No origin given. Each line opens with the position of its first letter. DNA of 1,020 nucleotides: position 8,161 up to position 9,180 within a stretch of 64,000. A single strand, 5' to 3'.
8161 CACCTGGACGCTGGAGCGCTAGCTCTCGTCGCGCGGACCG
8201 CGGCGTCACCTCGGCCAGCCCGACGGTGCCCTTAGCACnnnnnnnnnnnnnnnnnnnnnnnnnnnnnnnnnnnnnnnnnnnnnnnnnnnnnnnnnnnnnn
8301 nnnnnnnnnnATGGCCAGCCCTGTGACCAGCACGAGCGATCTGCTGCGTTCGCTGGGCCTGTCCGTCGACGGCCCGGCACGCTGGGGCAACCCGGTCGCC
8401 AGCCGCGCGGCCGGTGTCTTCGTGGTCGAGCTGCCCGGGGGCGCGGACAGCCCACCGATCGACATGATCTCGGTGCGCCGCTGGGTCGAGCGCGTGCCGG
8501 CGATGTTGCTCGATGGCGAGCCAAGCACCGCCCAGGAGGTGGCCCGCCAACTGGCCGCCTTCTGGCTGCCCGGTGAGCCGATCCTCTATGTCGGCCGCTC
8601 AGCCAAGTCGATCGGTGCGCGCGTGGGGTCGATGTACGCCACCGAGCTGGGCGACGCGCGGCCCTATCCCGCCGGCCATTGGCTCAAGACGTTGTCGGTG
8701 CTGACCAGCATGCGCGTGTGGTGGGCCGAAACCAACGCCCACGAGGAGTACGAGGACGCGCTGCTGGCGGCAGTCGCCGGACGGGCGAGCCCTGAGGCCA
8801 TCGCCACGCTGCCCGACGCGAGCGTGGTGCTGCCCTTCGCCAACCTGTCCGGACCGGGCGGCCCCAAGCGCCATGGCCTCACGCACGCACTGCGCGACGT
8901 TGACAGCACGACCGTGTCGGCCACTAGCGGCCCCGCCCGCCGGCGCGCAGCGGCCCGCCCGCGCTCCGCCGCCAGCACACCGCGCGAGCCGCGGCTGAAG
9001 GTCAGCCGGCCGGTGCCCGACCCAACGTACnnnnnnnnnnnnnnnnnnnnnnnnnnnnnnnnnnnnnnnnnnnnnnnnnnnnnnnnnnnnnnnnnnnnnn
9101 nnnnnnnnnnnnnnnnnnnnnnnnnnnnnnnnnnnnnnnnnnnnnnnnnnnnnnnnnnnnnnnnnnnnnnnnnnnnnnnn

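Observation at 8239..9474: GreA transcript-cleavage factor fused to a ~260-aa N-terminal GIY-YIG-like domain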

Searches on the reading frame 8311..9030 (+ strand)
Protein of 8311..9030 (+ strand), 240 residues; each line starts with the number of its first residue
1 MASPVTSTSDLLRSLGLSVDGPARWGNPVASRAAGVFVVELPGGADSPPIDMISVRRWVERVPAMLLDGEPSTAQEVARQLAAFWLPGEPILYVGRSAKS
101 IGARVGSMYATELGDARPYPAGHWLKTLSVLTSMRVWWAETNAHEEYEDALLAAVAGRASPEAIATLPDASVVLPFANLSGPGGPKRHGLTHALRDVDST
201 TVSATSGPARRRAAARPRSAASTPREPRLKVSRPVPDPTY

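Call 3: search_protein_families(library=pfam, proteins=[window:8311-9000:+], max_evalue=1)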
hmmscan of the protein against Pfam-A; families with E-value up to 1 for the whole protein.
window:8311-9000:+ (230 aa): 0 families

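Call 5: find_homologous_proteins(query=window:8311-9030:+)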
Query window:8311-9030:+ (240 aa): 685 proteins with E <= 0.001 among 8000 candidates; the best 120 are listed.
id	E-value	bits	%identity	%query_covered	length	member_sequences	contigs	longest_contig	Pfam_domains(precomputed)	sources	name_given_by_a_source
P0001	5.0e-150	516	100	100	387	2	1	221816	PF01272.26,PF03449.21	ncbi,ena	-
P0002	1.1e-84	302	62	99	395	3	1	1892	PF01272.26,PF03449.21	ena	-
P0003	1.3e-83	299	62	99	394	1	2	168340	PF01272.26,PF03449.21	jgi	jgi:transcription elongation factor GreA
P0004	9.2e-82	293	61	98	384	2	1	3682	PF01272.26,PF03449.21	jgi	jgi:transcription elongation factor GreA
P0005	2.9e-81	291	60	95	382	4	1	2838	PF01272.26,PF03449.21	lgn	-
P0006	3.1e-81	291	60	99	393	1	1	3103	PF01272.26,PF03449.21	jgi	jgi:transcription elongation factor GreA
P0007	7.4e-81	290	58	100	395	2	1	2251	PF01272.26,PF03449.21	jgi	jgi:transcription elongation factor GreA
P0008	5.8e-80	287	63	97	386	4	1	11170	PF01272.26,PF03449.21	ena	-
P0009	1.8e-79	285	57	98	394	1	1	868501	PF01272.26,PF03449.21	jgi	jgi:transcription elongation factor GreA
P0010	5.8e-79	283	59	97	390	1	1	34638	PF01272.26,PF03449.21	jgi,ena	-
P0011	8.7e-79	283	59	97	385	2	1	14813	PF01272.26,PF03449.21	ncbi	-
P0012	8.8e-79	283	69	79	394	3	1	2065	PF01272.26,PF03449.21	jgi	jgi:transcription elongation factor GreA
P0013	3.5e-78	281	62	95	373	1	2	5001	PF01272.26,PF03449.21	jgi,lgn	jgi:transcription elongation factor GreA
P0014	7.5e-78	280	57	98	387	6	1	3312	PF01272.26,PF03449.21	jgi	-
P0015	2.6e-77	278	58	97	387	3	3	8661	PF01272.26,PF03449.21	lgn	-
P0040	2.6e-68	249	60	97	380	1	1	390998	PF01272.26,PF03449.21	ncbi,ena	-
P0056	4.2e-66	241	53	97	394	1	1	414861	PF01272.26,PF03449.21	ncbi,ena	-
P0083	7.5e-63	231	51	98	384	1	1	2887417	PF01272.26,PF03449.21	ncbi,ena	-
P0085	9.0e-63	230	55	97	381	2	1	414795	PF01272.26,PF03449.21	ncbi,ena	-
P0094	3.8e-62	228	53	96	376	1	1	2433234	PF01272.26,PF03449.21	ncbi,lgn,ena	-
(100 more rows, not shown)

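Call 24: find_related_loci(query=window:8311-8910:+, collection=genome_contigs, flank=10000)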
Query window:8311-8910:+ (200 aa) in genome_contigs; peptide patterns used: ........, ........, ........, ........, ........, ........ (x = any residue, [..] = any of these).
85 stretches matched a pattern; 4 encode a relative of the query (tblastn E <= 1e-3); 4 distinct loci.
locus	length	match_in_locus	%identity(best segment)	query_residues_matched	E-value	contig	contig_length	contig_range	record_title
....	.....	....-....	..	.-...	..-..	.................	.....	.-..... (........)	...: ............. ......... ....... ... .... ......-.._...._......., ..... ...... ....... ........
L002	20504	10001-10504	63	9-187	7e-73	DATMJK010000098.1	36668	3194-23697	MAG TPA_asm: Candidatus Limnocylindrales bacterium isolate SMAG_U13566 k141_42786, whole genome shotgun sequence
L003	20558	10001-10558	59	9-195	2e-70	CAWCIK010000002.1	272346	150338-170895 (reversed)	MAG: uncultured Chloroflexia bacterium isolate MFD05442.bin.2.193 genome assembly, contig: contig_24213, whole genome sh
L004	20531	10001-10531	52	11-187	3e-58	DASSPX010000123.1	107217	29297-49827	MAG TPA_asm: Candidatus Limnocylindrales bacterium isolate SMAG_U1290 k141_620759, whole genome shotgun sequence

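Call 28: predict_structure(alignment_id=A2)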
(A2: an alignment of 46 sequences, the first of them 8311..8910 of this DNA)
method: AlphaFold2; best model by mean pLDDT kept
length: 200 residues; sequences in the alignment: 46
mean_pLDDT: 92.4   pTM: 0.88
mean pLDDT of the five models: 92.4, 91.7, 90.7, 89.5, 88.3
residues with pLDDT >= 90: 160; 70-90: 33; 50-70: 4; < 50: 3
segments of 3 or more residues with pLDDT < 50: none
pLDDT, mean of each block of 10 residues (from residue 1): 79 97 96 98 96 97 94 96 96 97 96 86 92 98 97 95 92 91 83 71
secondary structure, 60 per line:
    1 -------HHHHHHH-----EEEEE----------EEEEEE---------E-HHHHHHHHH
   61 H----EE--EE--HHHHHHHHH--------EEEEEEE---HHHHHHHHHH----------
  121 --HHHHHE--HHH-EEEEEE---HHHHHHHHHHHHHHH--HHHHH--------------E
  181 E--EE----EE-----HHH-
elements in order: H8-14 E20-24 E35-40 H52-61 H74-82 E91-97 H101-110 H123-127 E135-140 H144-158 H161-165

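Call 30: fold_search(model_id=the predicted structure, library=pdb)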
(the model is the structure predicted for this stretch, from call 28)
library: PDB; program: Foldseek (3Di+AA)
matches with E <= 10: 66; with E <= 0.001: 0
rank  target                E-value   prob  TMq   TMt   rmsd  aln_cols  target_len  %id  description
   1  3mx4_F                1.1e-01  0.41  0.30  0.29   9.8       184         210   10  DNA binding and cleavage by the GIY-YIG endonuclease R.Eco29KI inactive variant E142Q (released 2010-09-08)
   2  3mx4_G                1.7e-01  0.28  0.30  0.29   9.7       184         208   11  DNA binding and cleavage by the GIY-YIG endonuclease R.Eco29KI inactive variant E142Q (released 2010-09-08)
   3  5hxk_B                4.6e-01  0.04  0.16  0.10  11.3       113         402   16  Structure of TTHA1265 (released 2017-02-01)
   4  5hxk_A                9.9e-01  0.03  0.16  0.10  11.1       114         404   15  Structure of TTHA1265 (released 2017-02-01)
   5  8car                  9.9e-01  0.02  0.15  0.06  15.3       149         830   12  Discovery of the lanthipeptide Curvocidin and structural insights into its trifunctional synthetase CuvL (released 2023-06-14)
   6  7lu4_A                1.2e+00  0.02  0.12  0.03  13.2        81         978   14  Crystal structure of bacterial glycyl tRNA synthetase in complex with glycine (released 2021-08-04)
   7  7cv0                  1.8e+00  0.01  0.12  0.13  16.7       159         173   15  Crystal structure of B. halodurans NiaR in apo form (released 2020-12-16)
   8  5dii_D                2.3e+00  0.01  0.14  0.14  16.0       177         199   12  Structure of an engineered bacterial microcompartment shell protein binding a [4Fe-4S] cluster (released 2016-02-03)
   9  9b8r_E                3.3e+00  0.01  0.10  0.03  14.6        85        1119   16  Cryo-EM structure of S. cerevisiae PolE-core-DNA (released 2024-10-09)
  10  8cvm_f                3.3e+00  0.01  0.13  0.13  14.3       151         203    9  Cutibacterium acnes 50S ribosomal subunit with P-site tRNA and Sarecycline bound in the local refined map (released 2023-03-15)
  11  4u2h_E                3.3e+00  0.01  0.11  0.08  15.7       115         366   15  The crystal structure of apo CalE6, a methionine gamma lyase from Micromonospora echinospora (released 2015-01-07)
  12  6wth_B                3.3e+00  0.01  0.08  0.04  14.2        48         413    8  Full-length human ENaC ECD (released 2020-08-12)
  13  4ifh_B                4.0e+00  0.02  0.15  0.04  12.2        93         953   12  Crystal structure of human insulin degrading enzyme (IDE) in complex with compound BDM44619 (released 2013-12-18)
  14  8crx_f                4.3e+00  0.01  0.13  0.14  14.3       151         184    9  Cutibacterium acnes 70S ribosome with mRNA, P-site tRNA and Sarecycline bound (released 2023-03-22)
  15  8jdy                  4.3e+00  0.01  0.12  0.07  18.0       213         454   13  Crystal structure of mLDHD in complex with 2-ketoisocaproic acid (released 2023-10-18)
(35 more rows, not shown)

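Call 33: fold_search(model_id=the predicted structure, library=viral)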
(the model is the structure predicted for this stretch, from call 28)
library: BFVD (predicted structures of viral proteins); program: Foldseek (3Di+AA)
matches with E <= 10: 90; with E <= 0.001: 0
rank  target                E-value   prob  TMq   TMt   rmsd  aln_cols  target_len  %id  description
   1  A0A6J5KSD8            4.8e-02  0.57  0.27  0.27  11.4       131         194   17  Uncharacterized protein [uncultured Caudovirales phage]
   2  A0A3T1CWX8            5.2e-01  0.02  0.15  0.07  18.0       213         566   10  Uncharacterized protein [Acanthamoeba castellanii medusavirus J1]
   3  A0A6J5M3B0            9.2e-01  0.03  0.19  0.21  13.2       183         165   14  Uncharacterized protein [uncultured Caudovirales phage]
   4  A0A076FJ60            1.0e+00  0.01  0.14  0.15  16.0       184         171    9  RNA-dependent RNA polymerase (Fragment) [Gremmeniella abietina RNA virus MS1]
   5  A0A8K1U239            1.2e+00  0.02  0.16  0.15  14.8       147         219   14  RdRp catalytic domain-containing protein (Fragment) [Riboviria sp.]
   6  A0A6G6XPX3            1.3e+00  0.04  0.16  0.11  11.2       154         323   12  (no name in the UniProt tables at hand)
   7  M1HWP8                1.8e+00  0.07  0.27  0.21   9.6       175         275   11  (no name in the UniProt tables at hand)
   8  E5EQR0                1.8e+00  0.01  0.14  0.09  15.8       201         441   12  (no name in the UniProt tables at hand)
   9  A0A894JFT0            1.9e+00  0.01  0.13  0.14  19.7       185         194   10  Polymerase (Fragment) [Eastern school whiting hepadnavirus FL4]
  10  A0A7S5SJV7            2.4e+00  0.01  0.11  0.09  13.6        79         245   19  (no name in the UniProt tables at hand)
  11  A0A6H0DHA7            2.6e+00  0.01  0.17  0.06  17.0       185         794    8  RNA-dependent RNA polymerase (Fragment) [Vespucci virus]
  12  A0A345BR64            2.7e+00  0.02  0.18  0.20  15.7       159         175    7  (no name in the UniProt tables at hand)
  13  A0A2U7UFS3            2.9e+00  0.01  0.14  0.08  19.3       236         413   15  DUF5848 domain-containing protein [Pandoravirus macleodensis]
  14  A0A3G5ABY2            2.9e+00  0.01  0.08  0.02  20.4        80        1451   14  NCLDV major capsid protein [Hyperionvirus sp.]
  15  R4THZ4                3.1e+00  0.01  0.08  0.07  21.1        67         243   18  (no name in the UniProt tables at hand)
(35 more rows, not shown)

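Call 34: search_protein_representatives(alignment_id=A3)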
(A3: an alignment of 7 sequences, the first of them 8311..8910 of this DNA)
Query: 7 sequences, 231 profile positions. Proteins with E-value up to 0.001 (for the whole library): 932; up to 1e-10: 694; up to 1e-30: 167. The best 150 are listed.
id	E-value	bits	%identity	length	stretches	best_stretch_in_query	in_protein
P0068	2.3e-90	318.8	-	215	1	2-171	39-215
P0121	3.8e-85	301.8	-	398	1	4-220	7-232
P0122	1.6e-84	299.8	-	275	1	3-183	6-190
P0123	6.8e-81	287.9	-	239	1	2-225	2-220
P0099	8.6e-80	284.2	-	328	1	3-217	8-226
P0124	1.5e-76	273.7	-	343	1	5-218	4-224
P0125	1.6e-72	260.5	-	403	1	5-225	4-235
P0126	2.7e-72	259.7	-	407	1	7-225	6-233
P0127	8.2e-70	251.6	-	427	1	5-226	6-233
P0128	4.0e-69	249.3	-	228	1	11-132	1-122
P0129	1.4e-68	247.6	-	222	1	6-201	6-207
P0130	4.2e-67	242.7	-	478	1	4-220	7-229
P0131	1.9e-66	240.6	-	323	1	8-162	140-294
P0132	6.2e-65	235.6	-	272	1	7-210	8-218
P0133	2.4e-64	233.7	-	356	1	7-194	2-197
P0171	1.0e-47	179.3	-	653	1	5-195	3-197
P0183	1.0e-42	162.9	-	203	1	6-189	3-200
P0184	2.2e-42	161.8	-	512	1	4-217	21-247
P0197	1.9e-39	152.2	-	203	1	9-186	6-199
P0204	4.3e-38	147.8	-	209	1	8-193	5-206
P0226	5.1e-35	137.7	-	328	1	7-189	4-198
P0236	3.5e-34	135.0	-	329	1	8-188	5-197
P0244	2.8e-33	132.1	-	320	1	8-224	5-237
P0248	5.6e-33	131.0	-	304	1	10-213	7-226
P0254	1.7e-32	129.5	-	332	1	8-210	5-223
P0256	2.7e-32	128.8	-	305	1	9-198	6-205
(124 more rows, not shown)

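Call 35: search_protein_families(library=pfam, proteins=[P0183, P0197, P0204, P0226, P0236, P0244, P0254, P0171, P0184, P0130], max_evalue=0.1)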
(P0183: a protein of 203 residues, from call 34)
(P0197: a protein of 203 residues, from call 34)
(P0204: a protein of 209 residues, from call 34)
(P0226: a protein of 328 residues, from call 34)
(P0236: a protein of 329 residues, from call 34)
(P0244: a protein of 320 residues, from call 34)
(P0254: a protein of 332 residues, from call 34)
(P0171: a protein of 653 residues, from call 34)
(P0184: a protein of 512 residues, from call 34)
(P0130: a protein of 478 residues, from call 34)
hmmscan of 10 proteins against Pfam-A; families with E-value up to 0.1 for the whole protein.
P0183 (203 aa): 1 family
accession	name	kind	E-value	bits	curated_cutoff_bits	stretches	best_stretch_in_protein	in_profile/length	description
PF20815.3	GIY_YIG_2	-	0.003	18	22.4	0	95-113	32-51/153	GIY-YIG catalytic domain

P0197 (203 aa): 0 families

P0204 (209 aa): 1 family
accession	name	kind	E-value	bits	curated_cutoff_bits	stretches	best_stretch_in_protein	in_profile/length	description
PF18538.6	DUF5624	-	0.051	14.1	25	0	133-188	13-68/129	Domain of unknown function (DUF5624)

P0226 (328 aa): 0 families

P0236 (329 aa): 0 families

P0244 (320 aa): 0 families

P0254 (332 aa): 0 families

P0171 (653 aa): 1 family
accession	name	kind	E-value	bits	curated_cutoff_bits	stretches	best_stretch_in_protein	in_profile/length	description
PF03449.20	GreA_GreB_N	-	2.5e-22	79.3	24.5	1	286-342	3-59/71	Transcription elongation factor, N-terminal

P0184 (512 aa): 2 families
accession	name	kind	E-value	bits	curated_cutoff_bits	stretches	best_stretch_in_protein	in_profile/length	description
PF03449.20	GreA_GreB_N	-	7.9e-27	93.7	24.5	1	291-359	3-71/71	Transcription elongation factor, N-terminal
PF01272.25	GreA_GreB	-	0.012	16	26.9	1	368-391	5-30/77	Transcription elongation factor, GreA/GreB, C-term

P0130 (478 aa): 2 families
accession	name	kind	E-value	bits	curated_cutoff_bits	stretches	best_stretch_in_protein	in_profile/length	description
PF03449.20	GreA_GreB_N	-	4.2e-27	94.6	24.5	1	332-400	3-71/71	Transcription elongation factor, N-terminal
PF01272.25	GreA_GreB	-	1.3e-23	83.1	26.9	1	406-476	2-74/77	Transcription elongation factor, GreA/GreB, C-term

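Call 45: search_protein_families(library=pfam, alignment_id=A4, max_evalue=1)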
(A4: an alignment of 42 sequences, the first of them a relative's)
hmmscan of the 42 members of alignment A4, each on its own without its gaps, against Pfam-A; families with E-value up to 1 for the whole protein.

A. member 1, P0183 (203 aa): 1 family
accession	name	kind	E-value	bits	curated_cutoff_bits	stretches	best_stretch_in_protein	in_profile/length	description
PF20815.3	GIY_YIG_2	-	0.003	18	22.4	1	95-113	32-51/153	GIY-YIG catalytic domain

B. families by the number of members that match (of 42 scanned): 15 families
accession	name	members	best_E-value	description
PF01541.30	GIY-YIG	10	0.0056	GIY-YIG catalytic domain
PF20815.3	GIY_YIG_2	7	0.003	GIY-YIG catalytic domain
PF19239.5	GIY_YIG_domain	3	0.064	GIY-YIG domain-containing protein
PF23493.1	CysS_C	1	0.0027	Cysteinyl-tRNA ligase anticodon binding domain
PF10544.15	T5orf172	1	0.026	T5orf172 domain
PF18538.6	DUF5624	1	0.051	Domain of unknown function (DUF5624)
PF11530.13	Pilin_PilX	1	0.069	Minor type IV pilin, PilX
PF05157.20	MshEN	1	0.076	MshEN domain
PF14238.11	DUF4340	1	0.092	Domain of unknown function (DUF4340)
PF17767.7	NAPRTase_N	1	0.13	Nicotinate phosphoribosyltransferase (NAPRTase) N-terminal domain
PF25444.1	THBD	1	0.14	Thrombomodulin-like domain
PF05066.19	HARE-HTH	1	0.17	HB1, ASXL, restriction endonuclease HTH domain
PF09609.15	Cas_GSU0054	1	0.19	CRISPR-associated protein, GSU0054 family (Cas_GSU0054)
PF11238.13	DUF3039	1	0.21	Protein of unknown function (DUF3039)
PF11550.13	IglC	1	0.27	Intracellular growth locus C protein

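Call 46: search_solved_structures(query=A4, max_evalue=10, show_alignments=4)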
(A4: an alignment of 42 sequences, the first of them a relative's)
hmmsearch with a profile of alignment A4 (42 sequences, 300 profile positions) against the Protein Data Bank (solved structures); distinct sequences matched with E-value up to 10: 3.
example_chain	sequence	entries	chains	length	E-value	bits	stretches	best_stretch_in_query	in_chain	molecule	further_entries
1yd6_A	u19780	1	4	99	0.1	15.3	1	94-114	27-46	UvrC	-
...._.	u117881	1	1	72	0.73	12.5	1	138-171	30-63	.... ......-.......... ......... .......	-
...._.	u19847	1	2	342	1.6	11.4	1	24-74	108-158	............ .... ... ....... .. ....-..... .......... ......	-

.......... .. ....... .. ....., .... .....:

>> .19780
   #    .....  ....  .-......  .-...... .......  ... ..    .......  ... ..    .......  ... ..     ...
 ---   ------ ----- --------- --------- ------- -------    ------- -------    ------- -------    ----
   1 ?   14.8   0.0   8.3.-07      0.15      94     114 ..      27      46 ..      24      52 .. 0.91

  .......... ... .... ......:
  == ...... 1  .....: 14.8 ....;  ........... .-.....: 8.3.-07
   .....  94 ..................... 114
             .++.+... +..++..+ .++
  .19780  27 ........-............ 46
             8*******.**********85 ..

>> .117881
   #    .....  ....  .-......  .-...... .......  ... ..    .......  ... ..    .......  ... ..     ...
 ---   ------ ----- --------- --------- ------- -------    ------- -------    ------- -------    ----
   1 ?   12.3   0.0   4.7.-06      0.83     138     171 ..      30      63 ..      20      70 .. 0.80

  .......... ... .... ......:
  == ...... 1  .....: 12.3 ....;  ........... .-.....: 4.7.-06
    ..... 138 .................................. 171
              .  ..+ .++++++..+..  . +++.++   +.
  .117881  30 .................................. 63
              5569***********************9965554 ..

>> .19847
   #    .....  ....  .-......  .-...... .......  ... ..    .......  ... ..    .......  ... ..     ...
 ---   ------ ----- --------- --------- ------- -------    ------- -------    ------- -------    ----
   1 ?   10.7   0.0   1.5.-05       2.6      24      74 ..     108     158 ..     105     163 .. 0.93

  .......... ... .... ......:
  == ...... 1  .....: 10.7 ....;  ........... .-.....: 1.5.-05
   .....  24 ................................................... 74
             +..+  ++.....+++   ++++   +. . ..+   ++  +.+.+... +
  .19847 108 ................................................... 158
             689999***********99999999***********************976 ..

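Call 49: find_encoding_contigs(protein=P0183, flank=6000, max_places=4)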
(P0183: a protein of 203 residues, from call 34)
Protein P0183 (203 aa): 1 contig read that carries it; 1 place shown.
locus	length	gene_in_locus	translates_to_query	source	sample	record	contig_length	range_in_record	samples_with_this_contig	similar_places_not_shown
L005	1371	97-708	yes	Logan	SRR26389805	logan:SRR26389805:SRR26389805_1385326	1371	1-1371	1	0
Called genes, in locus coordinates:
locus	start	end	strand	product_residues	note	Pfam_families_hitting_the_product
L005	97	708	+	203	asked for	-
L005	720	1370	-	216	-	?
